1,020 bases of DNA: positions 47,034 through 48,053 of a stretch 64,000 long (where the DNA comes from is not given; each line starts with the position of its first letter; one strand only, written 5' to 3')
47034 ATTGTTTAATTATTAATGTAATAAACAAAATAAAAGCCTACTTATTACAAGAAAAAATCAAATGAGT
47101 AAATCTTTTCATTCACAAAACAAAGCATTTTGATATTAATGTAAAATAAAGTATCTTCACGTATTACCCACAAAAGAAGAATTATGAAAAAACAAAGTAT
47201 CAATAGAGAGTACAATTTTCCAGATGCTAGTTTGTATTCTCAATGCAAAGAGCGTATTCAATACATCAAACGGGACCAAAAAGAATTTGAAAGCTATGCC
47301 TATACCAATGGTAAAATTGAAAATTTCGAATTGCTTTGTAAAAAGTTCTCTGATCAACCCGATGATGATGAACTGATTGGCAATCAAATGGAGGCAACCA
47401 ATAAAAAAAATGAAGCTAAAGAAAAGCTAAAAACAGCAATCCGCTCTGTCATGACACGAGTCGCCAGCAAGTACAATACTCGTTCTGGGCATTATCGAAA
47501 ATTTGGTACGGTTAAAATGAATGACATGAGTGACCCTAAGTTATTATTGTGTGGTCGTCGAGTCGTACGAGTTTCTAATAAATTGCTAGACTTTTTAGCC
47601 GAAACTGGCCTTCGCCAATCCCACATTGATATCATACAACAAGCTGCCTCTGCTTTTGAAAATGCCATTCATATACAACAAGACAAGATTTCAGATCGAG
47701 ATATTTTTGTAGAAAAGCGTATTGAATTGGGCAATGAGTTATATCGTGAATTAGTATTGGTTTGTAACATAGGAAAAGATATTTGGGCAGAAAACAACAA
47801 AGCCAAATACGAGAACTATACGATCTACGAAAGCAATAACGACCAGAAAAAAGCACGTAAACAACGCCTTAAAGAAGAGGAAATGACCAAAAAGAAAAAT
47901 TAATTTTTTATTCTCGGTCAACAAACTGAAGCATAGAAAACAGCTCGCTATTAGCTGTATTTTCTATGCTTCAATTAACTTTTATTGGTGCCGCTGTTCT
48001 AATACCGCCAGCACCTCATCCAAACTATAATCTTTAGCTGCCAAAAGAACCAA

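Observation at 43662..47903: Class I terpene synthase in an AT-rich, repeat-bearing accessory island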

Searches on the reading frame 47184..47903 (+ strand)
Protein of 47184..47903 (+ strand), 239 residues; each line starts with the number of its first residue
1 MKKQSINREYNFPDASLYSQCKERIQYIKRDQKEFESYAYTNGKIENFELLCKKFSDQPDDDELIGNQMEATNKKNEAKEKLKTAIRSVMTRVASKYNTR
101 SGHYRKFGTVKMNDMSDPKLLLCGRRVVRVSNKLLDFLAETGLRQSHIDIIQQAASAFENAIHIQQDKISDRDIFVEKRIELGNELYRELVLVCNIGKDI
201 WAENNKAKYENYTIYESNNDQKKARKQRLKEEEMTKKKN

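Call 5: search_protein_families(library=pfam, proteins=[window:47184-47903:+], max_evalue=1)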
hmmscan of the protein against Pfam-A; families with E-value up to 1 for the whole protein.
window:47184-47903:+ (239 aa): 2 families
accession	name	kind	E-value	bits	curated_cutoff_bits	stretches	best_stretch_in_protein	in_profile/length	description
PF14130.12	Cap4_nuclease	-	0.15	12.6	26.2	1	187-234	94-141/200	Cap4, dsDNA endonuclease domain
PF18660.6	Tsi6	-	0.64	10.6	26.9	0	7-35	15-43/83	Tsi6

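Call 6: search_protein_families(library=ncbifam, proteins=[window:47184-47903:+], max_evalue=1)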
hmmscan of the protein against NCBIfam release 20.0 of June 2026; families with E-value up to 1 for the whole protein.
window:47184-47903:+ (239 aa): 1 family
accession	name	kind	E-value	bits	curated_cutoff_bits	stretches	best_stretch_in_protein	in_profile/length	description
NF033448.0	BREX_6_BrxE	equivalog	0.11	12.4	80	1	14-104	88-176/182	BREX-6 system BrxE protein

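Call 55: find_homologous_proteins(query=window:47184-47903:+)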
Query window:47184-47903:+ (239 aa): 923 proteins with E <= 0.001 among 1072 candidates; the best 120 are listed.
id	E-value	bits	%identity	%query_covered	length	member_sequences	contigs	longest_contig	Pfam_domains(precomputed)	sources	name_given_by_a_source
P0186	3.0e-151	519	100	100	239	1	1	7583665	-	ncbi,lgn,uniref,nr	ncbi:hypothetical protein [Aureispira anguillae]|uniref:Uncharacterized protein n=1 Tax=Aureispira a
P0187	2.0e-136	471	89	100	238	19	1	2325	-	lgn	-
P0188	1.8e-135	468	91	97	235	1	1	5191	-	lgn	-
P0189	6.1e-135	466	89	100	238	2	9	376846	-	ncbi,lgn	-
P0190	9.9e-135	465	89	100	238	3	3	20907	-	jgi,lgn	jgi:hypothetical protein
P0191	2.0e-131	454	87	100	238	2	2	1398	-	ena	-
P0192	5.4e-131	453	86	100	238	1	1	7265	-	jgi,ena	-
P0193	7.8e-131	452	87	99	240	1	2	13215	-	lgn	-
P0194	4.0e-129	447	86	99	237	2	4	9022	-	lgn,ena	-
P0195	2.1e-128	445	85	97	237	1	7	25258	-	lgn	-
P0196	1.7e-127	442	84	97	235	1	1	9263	-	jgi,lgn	jgi:hypothetical protein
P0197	7.2e-127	440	83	98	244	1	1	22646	-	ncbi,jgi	jgi:hypothetical protein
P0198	3.7e-126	437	84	97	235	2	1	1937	-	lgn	-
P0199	6.2e-126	436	83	99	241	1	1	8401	-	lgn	-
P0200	1.2e-125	435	83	100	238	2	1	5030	-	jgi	-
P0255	4.3e-92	326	62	98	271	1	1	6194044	-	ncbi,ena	-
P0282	2.6e-90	320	64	97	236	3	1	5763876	-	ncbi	ncbi:MAG: hypothetical protein R2828_00230 [Saprospiraceae bacterium]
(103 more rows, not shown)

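Call 77: find_encoding_contigs(protein=P0282, flank=6000, max_places=1)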
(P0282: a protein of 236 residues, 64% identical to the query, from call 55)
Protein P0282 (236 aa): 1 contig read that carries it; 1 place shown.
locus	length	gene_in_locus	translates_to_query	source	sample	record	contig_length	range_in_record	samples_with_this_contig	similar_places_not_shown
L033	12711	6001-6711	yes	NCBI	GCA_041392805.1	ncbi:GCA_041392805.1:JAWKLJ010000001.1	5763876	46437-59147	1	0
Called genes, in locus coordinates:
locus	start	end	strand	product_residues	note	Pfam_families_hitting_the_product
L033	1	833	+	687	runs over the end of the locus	-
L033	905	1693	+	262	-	PF02567:PhzC-PhzF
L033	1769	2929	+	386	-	PF01053:Cys_Met_Meta_PP, PF00155:Aminotran_1_2 (weak), PF00266:Aminotran_5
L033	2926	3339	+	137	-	-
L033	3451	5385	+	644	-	PF03169:OPT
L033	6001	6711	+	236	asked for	-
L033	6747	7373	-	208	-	-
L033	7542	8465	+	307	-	PF00005:ABC_tran, PF13304:AAA_21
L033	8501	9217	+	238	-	PF12679:ABC2_membrane_2, PF12698:ABC2_membrane_3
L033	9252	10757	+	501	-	PF23357:DUF7088, PF09822:ABC_transp_aux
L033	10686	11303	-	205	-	-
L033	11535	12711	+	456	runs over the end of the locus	PF02447:GntP_permease, PF03600:CitMHS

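Call 78: find_encoding_contigs(protein=P0255, flank=6000, max_places=1)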
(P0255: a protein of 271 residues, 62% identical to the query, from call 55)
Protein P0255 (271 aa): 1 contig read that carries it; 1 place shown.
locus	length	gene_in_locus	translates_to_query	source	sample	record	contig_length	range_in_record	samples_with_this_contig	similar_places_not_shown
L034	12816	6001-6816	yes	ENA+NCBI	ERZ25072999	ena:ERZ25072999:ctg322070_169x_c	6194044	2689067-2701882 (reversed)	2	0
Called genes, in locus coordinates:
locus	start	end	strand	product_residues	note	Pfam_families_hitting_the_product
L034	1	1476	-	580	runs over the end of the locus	-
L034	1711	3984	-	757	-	PF18962:Por_Secre_tail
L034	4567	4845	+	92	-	-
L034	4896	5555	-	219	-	PF05175:MTS, PF05971:Methyltransf_10 (weak), PF01170:UPF0020 (weak), PF06325:PrmA, PF12847:Methyltransf_18 (weak), PF13847:Methyltransf_31, PF08241:Methyltransf_11, PF13649:Methyltransf_25, +1 more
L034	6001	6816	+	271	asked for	-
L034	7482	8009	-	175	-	PF01641:SelR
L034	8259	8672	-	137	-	-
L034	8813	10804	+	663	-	PF03372:Exo_endo_phos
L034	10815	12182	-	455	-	PF00919:UPF0004, PF04055:Radical_SAM, PF18693:TRAM_2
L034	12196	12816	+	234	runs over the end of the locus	-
